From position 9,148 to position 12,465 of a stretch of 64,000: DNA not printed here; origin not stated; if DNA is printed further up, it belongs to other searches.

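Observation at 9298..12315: Orphan 1005-aa protein made of two complete PilB/GspE ATPase units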

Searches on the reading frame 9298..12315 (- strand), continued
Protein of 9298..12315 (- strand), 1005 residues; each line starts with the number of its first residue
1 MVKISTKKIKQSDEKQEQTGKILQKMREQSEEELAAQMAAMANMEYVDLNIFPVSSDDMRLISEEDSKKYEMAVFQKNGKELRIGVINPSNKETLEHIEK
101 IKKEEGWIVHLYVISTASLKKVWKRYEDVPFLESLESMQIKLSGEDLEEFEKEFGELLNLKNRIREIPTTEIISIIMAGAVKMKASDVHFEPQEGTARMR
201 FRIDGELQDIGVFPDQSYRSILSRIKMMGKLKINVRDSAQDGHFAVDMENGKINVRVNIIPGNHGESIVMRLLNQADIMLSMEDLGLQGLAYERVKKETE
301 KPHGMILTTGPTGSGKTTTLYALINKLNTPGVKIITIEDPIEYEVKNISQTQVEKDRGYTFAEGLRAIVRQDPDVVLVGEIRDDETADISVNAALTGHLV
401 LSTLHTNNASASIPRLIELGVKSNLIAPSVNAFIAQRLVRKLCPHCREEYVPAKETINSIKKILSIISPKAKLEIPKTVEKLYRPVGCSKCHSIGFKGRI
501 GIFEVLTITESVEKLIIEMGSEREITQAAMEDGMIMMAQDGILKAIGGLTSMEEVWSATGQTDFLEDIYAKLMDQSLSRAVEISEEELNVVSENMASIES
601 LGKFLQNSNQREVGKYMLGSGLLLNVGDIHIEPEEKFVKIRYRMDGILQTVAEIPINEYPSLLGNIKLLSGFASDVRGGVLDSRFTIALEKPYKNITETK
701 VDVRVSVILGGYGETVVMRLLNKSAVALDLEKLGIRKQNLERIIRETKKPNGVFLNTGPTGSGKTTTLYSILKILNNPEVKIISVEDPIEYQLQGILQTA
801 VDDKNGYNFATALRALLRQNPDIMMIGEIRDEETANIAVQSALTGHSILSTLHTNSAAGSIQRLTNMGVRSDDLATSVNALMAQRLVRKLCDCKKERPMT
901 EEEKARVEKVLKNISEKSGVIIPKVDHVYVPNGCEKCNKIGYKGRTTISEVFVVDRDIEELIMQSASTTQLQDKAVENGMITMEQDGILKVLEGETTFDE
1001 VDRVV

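Call 56: find_encoding_contigs(protein=P0410, flank=10000, max_places=1)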
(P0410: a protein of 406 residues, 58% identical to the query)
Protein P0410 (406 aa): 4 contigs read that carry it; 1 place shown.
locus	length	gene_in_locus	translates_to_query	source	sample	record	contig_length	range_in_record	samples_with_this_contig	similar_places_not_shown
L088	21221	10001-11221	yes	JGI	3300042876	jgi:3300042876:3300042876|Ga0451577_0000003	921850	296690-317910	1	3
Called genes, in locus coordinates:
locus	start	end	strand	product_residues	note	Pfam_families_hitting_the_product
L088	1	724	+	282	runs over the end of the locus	PF01790:LGT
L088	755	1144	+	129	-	-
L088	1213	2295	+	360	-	-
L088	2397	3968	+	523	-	PF07969:Amidohydro_3, PF01979:Amidohydro_1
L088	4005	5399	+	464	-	PF21799:MurD-like_N, PF08245:Mur_ligase_M, PF02875:Mur_ligase_C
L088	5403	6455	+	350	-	PF01926:MMR_HSR1, PF02421:FeoB_N, PF06071:YchF-GTPase_C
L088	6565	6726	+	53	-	-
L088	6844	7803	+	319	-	PF00512:HisKA, PF02518:HATPase_c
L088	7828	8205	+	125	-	PF00072:Response_reg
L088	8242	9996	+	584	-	PF05157:MshEN, PF00437:T2SSE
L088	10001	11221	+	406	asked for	PF28597:T2SSF_N, PF00482:T2SSF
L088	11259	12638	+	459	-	PF17802:SpaA (faint), PF13620:CarboxypepD_reg (faint)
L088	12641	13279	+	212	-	-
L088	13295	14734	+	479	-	PF14341:PilX_N (weak)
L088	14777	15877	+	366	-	PF11104:PilM_2, PF14450:FtsA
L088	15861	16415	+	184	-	PF05137:PilN (weak)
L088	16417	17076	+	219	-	-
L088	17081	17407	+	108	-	-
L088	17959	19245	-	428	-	PF12229:PG_binding_4, PF04294:VanW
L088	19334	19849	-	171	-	PF00011:HSP20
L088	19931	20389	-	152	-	-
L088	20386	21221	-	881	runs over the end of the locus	PF00133:tRNA-synt_1, PF09334:tRNA-synt_1g, PF00133:tRNA-synt_1, PF08264:Anticodon_1, PF10458:Val_tRNA-synt_C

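Call 57: find_encoding_contigs(protein=P0323, flank=10000, max_places=1)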
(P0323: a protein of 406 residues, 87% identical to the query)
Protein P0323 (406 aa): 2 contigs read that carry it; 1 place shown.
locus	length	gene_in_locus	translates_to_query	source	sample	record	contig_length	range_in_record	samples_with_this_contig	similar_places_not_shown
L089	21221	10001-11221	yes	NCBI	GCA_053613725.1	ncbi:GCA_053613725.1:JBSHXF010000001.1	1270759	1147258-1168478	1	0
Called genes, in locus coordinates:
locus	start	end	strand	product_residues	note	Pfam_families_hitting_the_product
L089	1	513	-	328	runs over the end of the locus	PF05496:RuvB_N, PF13173:AAA_14 (faint), PF00004:AAA, PF07728:AAA_5, PF17864:AAA_lid_4, PF05491:WHD_RuvB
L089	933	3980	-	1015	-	PF04851:ResIII (faint), PF20720:nSTAND3 (faint), PF00437:T2SSE, PF00005:ABC_tran (faint), PF03215:Rad17 (faint), PF07728:AAA_5 (faint), PF12775:AAA_7 (faint), PF00437:T2SSE, +5 more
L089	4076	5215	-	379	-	PF01368:DHH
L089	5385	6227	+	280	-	PF03446:NAD_binding_2 (faint), PF03807:F420_oxidored (faint), PF02153:PDH_N, PF20463:PDH_C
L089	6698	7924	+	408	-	PF08529:NusA_N, PF00575:S1 (weak), PF13184:KH_NusA_1st, PF26594:KH_NusA_2nd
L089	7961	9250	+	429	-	PF05697:Trigger_N, PF00254:FKBP_C, PF05698:Trigger_C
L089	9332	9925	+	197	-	PF00574:CLP_protease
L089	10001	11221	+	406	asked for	PF28597:T2SSF_N, PF00482:T2SSF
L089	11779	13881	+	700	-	PF01138:RNase_PH, PF03725:RNase_PH_C, PF03726:PNPase, PF01138:RNase_PH, PF00013:KH_1, PF00575:S1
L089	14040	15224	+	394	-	-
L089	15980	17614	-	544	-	PF13231:PMT_2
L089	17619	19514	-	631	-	PF02366:PMT, PF13231:PMT_2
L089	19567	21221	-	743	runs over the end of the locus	PF02366:PMT, PF13231:PMT_2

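Call 59: fold_search(model_id=the predicted structure, library=pdb)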
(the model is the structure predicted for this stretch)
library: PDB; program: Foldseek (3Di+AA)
matches with E <= 10: 1828; with E <= 0.001: 270
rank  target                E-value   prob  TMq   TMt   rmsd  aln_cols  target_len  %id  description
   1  4pht_B                1.7e-43  1.00  0.26  0.58  24.0       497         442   34  ATPase GspE in complex with the cytoplasmic domain of GspL from the Vibrio vulnificus type II Secretion system (released 2014-11-26)
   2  4pht_C                1.9e-43  1.00  0.26  0.58  23.9       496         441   34  ATPase GspE in complex with the cytoplasmic domain of GspL from the Vibrio vulnificus type II Secretion system (released 2014-11-26)
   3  4pht_A                2.2e-43  1.00  0.26  0.58  24.0       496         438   34  ATPase GspE in complex with the cytoplasmic domain of GspL from the Vibrio vulnificus type II Secretion system (released 2014-11-26)
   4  5oiu_B                3.6e-43  1.00  0.36  0.92   2.5       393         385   39  Crystal structure of PilF type IV pilus assembly ATPase from Thermus thermophilus (released 2018-08-08)
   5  5it5_A                1.3e-42  1.00  0.37  0.93   2.6       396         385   39  Thermus thermophilus PilB core ATPase region (released 2016-10-19)
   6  5tsh_E                1.3e-42  1.00  0.36  0.89   3.2       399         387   40  PilB from Geobacter metallireducens bound to AMP-PNP (released 2017-05-17)
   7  5zfr_C                1.4e-42  1.00  0.33  0.79   5.4       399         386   40  Crystal structure of PilB, an extension ATPase motor of Type IV pilus, from Geobacter sulfurreducens (released 2018-09-19)
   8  5tsh_C                6.7e-42  1.00  0.36  0.92   2.8       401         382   40  PilB from Geobacter metallireducens bound to AMP-PNP (released 2017-05-17)
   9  5oiu_C                9.8e-42  1.00  0.33  0.79   4.8       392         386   38  Crystal structure of PilF type IV pilus assembly ATPase from Thermus thermophilus (released 2018-08-08)
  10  1p9w                  1.4e-41  1.00  0.33  0.81   5.7       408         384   40  Crystal Structure of Vibrio cholerae putative NTPase EpsE (released 2003-10-14)
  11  5zfr_B                1.4e-41  1.00  0.35  0.84   3.8       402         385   39  Crystal structure of PilB, an extension ATPase motor of Type IV pilus, from Geobacter sulfurreducens (released 2018-09-19)
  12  5tsh_F                2.1e-41  1.00  0.35  0.88   3.6       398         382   40  PilB from Geobacter metallireducens bound to AMP-PNP (released 2017-05-17)
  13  5zfr_A                2.9e-41  1.00  0.35  0.89   3.0       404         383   39  Crystal structure of PilB, an extension ATPase motor of Type IV pilus, from Geobacter sulfurreducens (released 2018-09-19)
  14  5tsh_D                7.1e-41  1.00  0.32  0.79   5.1       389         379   41  PilB from Geobacter metallireducens bound to AMP-PNP (released 2017-05-17)
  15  5tsh_A                9.9e-41  1.00  0.35  0.92   2.8       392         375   40  PilB from Geobacter metallireducens bound to AMP-PNP (released 2017-05-17)
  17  4ksr_A                3.9e-40  1.00  0.33  0.61  10.9       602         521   29  Crystal Structure of the Vibrio cholerae ATPase GspE Hexamer (released 2013-09-04)
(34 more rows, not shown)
